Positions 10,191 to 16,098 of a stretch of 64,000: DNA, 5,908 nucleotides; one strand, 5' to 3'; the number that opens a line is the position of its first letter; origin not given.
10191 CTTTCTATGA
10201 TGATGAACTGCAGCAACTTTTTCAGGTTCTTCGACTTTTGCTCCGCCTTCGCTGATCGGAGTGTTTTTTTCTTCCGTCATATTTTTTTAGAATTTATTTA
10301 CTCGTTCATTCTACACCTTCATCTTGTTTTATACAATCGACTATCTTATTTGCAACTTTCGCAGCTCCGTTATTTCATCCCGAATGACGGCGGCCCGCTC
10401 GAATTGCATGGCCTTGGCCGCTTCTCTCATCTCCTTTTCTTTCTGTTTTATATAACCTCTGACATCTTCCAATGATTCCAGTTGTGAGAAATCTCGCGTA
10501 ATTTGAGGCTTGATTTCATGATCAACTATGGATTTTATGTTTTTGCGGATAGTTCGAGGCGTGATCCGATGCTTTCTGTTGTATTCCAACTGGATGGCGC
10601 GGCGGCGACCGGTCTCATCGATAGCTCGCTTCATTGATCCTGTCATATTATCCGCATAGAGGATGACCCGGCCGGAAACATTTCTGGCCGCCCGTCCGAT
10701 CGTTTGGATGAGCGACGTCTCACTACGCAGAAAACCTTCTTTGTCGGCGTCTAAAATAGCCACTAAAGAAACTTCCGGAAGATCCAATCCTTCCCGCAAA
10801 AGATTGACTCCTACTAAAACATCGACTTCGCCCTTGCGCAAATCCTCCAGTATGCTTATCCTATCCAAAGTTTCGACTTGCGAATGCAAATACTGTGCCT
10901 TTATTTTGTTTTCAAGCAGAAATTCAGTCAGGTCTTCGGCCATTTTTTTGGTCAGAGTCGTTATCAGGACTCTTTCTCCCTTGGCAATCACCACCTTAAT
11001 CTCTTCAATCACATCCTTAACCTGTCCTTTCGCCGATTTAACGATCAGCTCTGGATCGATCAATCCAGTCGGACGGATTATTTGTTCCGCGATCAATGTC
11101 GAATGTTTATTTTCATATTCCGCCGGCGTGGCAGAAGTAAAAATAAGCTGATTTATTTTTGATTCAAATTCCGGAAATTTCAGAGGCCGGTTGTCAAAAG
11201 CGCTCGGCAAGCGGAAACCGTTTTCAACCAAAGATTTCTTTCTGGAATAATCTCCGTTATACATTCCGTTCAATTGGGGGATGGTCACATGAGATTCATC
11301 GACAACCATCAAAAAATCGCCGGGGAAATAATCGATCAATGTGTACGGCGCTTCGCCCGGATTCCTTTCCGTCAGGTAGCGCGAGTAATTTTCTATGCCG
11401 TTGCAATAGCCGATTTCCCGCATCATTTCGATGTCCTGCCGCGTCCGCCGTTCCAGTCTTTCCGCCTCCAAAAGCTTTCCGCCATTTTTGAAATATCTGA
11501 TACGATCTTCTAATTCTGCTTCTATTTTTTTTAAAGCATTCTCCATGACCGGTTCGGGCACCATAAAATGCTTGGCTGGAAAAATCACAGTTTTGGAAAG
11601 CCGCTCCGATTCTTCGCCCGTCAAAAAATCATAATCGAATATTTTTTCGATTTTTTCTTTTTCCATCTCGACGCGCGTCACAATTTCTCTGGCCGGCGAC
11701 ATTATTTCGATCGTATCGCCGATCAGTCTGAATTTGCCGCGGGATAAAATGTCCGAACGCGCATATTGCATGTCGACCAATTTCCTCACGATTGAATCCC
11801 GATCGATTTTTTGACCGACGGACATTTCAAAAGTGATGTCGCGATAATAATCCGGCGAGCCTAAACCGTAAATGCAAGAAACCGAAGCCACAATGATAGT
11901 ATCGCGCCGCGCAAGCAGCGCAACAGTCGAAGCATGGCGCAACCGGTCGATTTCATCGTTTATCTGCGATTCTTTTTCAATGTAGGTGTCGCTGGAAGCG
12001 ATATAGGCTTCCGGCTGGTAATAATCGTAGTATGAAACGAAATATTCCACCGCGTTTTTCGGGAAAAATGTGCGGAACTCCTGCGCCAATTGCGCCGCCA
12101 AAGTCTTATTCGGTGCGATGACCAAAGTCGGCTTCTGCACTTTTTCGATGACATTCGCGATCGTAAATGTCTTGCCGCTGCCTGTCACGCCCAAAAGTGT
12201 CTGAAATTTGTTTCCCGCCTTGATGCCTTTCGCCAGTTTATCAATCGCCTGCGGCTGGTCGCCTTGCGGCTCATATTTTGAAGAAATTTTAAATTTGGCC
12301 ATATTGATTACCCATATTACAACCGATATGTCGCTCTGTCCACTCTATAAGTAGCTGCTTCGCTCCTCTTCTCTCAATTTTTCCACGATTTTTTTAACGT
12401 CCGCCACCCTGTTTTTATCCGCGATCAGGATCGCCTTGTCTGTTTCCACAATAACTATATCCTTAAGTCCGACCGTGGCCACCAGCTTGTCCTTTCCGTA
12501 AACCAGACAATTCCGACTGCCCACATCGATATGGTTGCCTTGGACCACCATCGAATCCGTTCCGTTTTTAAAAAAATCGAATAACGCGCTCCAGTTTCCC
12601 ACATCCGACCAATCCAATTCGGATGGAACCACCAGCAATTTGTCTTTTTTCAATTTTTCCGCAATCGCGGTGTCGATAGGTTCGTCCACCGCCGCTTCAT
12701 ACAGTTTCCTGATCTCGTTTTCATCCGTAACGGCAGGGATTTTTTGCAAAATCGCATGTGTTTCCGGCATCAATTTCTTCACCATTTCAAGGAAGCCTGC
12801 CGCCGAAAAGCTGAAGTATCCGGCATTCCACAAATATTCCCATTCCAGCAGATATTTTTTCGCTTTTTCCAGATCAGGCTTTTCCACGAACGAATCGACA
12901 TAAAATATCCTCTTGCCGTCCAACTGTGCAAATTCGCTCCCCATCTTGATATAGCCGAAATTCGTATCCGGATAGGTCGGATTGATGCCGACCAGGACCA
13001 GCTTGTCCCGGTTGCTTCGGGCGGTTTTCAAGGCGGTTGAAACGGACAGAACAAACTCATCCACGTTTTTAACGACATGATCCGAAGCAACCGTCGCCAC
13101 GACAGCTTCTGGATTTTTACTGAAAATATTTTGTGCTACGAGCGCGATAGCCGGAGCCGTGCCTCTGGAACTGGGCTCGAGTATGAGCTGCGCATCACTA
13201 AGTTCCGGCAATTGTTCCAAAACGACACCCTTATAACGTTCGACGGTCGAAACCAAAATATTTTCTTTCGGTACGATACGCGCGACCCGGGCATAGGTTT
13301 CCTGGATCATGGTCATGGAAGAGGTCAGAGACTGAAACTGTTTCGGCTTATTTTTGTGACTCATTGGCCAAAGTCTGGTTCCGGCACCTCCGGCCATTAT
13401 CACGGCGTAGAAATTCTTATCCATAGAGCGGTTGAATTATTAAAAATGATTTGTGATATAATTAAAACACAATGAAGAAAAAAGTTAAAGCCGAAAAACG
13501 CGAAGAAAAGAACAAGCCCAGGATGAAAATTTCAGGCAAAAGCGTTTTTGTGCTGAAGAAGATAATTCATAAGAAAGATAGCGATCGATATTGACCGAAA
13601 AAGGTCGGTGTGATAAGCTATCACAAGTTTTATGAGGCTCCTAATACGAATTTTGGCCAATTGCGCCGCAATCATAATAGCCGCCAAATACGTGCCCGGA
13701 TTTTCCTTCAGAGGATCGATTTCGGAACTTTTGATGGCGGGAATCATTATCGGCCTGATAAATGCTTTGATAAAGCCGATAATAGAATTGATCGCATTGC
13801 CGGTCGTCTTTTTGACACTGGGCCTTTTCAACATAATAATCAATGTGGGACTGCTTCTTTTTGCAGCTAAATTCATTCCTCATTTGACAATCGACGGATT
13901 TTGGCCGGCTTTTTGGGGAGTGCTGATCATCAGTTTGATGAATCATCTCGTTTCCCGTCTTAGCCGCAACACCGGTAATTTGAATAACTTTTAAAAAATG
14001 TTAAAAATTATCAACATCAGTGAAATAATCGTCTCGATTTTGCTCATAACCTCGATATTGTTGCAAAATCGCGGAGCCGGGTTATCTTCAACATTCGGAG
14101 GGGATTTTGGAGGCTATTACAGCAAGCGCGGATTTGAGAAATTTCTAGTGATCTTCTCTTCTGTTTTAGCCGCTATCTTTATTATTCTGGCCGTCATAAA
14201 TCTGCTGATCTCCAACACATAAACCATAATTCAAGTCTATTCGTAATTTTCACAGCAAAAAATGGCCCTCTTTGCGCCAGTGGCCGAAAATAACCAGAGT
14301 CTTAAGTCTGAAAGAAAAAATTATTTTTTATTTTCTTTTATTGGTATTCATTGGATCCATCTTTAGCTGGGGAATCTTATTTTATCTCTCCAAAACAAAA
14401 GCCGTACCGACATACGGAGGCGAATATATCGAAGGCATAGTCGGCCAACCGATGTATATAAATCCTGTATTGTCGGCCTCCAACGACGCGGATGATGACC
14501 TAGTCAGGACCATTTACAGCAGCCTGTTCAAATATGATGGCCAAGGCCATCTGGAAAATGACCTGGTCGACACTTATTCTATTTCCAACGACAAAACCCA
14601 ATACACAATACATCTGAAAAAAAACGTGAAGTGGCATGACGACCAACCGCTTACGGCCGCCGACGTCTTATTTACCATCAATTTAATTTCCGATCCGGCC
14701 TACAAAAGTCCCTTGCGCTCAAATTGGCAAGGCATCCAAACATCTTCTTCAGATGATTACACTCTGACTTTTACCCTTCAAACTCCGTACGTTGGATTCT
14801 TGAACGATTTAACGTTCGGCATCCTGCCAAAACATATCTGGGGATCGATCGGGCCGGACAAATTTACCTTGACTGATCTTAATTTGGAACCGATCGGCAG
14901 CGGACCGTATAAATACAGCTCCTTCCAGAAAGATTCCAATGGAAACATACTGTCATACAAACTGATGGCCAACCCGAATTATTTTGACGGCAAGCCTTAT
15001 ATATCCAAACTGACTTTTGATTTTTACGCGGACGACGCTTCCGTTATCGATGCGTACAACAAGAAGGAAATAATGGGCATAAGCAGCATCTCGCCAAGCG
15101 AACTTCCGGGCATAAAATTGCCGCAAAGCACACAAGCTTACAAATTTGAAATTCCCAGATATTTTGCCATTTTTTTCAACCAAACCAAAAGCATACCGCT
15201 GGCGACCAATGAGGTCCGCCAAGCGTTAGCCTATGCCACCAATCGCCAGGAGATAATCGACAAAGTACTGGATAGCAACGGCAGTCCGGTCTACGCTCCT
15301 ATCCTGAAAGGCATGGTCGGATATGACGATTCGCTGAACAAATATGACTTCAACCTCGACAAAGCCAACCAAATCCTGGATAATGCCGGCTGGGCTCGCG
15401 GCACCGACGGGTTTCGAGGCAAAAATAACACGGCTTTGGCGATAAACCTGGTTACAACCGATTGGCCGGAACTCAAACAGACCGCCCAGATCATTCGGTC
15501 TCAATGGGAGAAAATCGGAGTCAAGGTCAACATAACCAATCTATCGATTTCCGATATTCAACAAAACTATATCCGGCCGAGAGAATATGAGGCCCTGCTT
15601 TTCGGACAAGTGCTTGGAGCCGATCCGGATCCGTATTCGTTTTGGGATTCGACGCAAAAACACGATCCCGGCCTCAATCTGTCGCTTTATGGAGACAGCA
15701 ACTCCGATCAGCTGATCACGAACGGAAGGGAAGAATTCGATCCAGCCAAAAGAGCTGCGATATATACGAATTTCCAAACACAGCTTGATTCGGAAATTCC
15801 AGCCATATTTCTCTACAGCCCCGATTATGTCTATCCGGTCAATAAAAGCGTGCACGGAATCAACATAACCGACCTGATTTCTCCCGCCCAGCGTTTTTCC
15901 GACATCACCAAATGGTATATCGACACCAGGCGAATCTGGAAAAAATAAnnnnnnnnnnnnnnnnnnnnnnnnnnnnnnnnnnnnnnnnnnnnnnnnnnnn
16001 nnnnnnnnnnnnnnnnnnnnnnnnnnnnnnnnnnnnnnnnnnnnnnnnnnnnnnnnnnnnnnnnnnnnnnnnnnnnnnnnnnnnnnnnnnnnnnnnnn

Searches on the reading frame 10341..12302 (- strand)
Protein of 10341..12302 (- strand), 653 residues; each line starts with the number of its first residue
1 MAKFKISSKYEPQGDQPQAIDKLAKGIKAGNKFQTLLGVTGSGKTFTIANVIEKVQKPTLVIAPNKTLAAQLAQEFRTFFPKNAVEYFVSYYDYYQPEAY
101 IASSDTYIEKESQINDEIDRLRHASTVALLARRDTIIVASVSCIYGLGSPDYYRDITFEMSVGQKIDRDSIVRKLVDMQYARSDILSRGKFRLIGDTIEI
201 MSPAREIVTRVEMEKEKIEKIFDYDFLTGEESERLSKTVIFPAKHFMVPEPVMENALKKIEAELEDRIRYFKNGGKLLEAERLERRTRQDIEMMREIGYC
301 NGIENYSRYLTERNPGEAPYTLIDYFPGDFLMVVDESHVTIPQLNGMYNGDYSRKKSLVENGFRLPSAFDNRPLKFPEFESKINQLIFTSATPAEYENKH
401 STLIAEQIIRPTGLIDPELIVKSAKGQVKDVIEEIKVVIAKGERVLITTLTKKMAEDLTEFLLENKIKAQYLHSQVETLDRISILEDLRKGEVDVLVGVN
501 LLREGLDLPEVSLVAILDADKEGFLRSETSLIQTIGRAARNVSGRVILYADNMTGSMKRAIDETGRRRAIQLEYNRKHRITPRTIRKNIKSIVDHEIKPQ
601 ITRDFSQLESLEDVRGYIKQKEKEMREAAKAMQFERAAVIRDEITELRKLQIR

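Call 10: search_protein_families(library=pfam, proteins=[window:10341-12302:-])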
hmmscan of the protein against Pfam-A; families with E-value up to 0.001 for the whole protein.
window:10341-12302:- (653 aa): 8 families
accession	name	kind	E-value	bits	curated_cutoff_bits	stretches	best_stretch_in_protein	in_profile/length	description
PF12344.14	UvrB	-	2.7e-22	78.8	27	1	548-590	1-43/43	Ultra-violet resistance protein B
PF00271.37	Helicase_C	-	4.9e-22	78.7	23.5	1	433-541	8-109/110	Helicase conserved C-terminal domain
PF17757.6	UvrB_inter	-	2.5e-21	76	22.9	1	159-246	2-91/91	UvrB interaction domain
PF04851.21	ResIII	-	5.5e-13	49.6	22.5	1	10-91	2-84/164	Type III restriction enzyme, res subunit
PF02151.25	UVR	-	2.7e-09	36.9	21.5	1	617-649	3-35/36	UvrB/uvrC motif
PF00270.35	DEAD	-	1.7e-07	31.6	26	1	16-93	4-84/167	DEAD/DEAH box helicase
PF13245.12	AAA_19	-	3.2e-05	24.6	25.1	0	30-76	10-61/134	AAA domain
PF13604.12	AAA_30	-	7.6e-05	23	27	0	16-76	6-66/191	AAA domain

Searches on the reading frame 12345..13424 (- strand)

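Call 8: search_protein_families(library=pfam, proteins=[window:12345-13424:-])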
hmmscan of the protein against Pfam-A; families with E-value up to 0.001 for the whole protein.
window:12345-13424:- (359 aa): 3 families
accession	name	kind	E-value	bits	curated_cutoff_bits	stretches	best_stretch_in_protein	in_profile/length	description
PF00483.29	NTP_transferase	-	7.8e-42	144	21.2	1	7-287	2-241/245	Nucleotidyl transferase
PF22640.1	ManC_GMP_beta-helix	-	3.3e-18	65.8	27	1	296-350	1-55/55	MannoseP isomerase/GMP-like beta-helix domain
PF12804.13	NTP_transf_3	-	0.00031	21.4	27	1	7-115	1-95/160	MobA-like NTP transferase domain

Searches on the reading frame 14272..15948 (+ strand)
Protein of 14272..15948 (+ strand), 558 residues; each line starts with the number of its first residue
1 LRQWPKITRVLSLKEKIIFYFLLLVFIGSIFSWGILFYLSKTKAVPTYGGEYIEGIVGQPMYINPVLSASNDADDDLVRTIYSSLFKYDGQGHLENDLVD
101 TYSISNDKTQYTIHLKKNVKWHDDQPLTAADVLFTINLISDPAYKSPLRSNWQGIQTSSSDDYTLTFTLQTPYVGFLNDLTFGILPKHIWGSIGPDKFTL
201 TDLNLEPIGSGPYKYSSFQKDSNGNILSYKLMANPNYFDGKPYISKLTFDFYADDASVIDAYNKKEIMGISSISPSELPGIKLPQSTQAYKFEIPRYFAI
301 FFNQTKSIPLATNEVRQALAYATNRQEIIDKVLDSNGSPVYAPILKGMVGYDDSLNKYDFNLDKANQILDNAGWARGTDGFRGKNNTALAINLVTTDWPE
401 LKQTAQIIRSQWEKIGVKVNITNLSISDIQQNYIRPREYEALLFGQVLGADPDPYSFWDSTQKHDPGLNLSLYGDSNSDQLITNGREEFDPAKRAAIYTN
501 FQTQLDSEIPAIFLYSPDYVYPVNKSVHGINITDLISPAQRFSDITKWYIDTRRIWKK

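Call 8: search_protein_families(library=pfam, proteins=[window:14272-15948:+])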
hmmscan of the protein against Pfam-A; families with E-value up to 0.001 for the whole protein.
window:14272-15948:+ (558 aa): 1 family
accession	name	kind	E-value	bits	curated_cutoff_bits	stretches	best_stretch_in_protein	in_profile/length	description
PF00496.27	SBP_bac_5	-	3.2e-78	263.9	32.4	1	95-461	3-360/368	Bacterial extracellular solute-binding proteins, family 5 Middle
